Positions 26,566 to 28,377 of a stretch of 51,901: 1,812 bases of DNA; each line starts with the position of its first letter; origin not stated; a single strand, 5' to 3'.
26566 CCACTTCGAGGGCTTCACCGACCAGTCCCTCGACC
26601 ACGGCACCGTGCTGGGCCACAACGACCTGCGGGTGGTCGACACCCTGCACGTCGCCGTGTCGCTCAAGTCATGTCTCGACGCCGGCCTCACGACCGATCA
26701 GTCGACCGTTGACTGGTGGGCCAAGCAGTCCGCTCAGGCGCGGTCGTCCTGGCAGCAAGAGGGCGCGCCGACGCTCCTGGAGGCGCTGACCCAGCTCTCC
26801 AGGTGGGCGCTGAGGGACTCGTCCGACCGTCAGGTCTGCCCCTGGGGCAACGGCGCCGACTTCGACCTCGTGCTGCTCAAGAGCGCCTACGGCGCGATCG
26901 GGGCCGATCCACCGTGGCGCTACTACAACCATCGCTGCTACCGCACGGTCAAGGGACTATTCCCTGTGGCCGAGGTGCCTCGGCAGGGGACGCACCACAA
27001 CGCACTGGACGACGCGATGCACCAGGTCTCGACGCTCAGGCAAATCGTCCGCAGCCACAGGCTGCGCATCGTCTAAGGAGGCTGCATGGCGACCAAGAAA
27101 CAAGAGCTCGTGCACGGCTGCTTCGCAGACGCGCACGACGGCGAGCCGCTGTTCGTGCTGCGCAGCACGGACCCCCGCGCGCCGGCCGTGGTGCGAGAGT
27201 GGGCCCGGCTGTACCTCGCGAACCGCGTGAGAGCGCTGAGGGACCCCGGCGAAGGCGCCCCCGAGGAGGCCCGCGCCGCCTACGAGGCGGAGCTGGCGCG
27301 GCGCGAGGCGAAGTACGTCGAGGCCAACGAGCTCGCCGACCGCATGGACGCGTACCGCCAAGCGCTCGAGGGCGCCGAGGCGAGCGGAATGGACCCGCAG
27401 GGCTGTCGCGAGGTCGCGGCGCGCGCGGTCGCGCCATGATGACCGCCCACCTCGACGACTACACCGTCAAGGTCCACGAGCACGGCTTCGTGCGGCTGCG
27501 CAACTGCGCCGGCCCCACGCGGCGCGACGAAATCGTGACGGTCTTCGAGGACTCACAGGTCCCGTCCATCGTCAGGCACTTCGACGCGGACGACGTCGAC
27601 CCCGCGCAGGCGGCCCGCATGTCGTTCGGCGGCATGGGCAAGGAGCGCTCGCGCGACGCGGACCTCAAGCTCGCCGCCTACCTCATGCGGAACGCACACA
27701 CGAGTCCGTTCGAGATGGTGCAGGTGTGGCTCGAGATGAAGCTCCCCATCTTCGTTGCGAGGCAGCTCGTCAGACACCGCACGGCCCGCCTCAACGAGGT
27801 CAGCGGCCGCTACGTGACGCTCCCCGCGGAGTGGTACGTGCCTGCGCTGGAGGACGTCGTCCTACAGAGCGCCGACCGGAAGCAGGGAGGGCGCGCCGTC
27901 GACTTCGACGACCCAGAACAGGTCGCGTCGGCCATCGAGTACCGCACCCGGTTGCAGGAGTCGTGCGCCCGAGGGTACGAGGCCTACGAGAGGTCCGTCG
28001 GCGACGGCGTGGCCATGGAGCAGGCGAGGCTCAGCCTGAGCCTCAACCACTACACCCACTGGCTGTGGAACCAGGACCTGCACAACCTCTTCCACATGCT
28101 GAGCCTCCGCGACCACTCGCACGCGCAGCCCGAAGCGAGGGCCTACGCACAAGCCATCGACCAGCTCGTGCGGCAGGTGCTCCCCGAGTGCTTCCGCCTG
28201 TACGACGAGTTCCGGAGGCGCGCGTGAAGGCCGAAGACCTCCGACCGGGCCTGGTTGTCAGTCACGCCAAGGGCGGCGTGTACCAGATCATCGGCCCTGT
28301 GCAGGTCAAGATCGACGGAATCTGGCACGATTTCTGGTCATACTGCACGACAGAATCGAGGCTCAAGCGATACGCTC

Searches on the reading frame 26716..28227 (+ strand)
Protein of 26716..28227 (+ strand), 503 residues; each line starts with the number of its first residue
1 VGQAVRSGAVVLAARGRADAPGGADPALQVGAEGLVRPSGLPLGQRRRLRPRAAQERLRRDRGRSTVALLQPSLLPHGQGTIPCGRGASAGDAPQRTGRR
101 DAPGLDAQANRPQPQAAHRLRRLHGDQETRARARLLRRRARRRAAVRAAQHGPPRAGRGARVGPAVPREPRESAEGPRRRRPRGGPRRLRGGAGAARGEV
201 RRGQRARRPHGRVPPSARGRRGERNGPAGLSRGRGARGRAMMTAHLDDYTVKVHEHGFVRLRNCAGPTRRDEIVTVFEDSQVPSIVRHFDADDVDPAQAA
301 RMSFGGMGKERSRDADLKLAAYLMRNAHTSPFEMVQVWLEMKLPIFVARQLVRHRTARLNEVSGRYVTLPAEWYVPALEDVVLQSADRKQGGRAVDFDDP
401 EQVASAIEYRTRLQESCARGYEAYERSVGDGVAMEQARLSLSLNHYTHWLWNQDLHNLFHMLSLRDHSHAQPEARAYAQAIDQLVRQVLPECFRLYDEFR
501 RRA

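Call 11: search_protein_families(library=pfam, max_evalue=0.001, proteins=[window:26716-28227:+])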
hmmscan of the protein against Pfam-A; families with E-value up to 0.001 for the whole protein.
window:26716-28227:+ (503 aa): 1 family
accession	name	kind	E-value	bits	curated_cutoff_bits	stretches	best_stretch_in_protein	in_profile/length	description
PF02511.20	Thy1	-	1e-42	146.5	24.8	1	285-491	2-191/191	Thymidylate synthase complementing protein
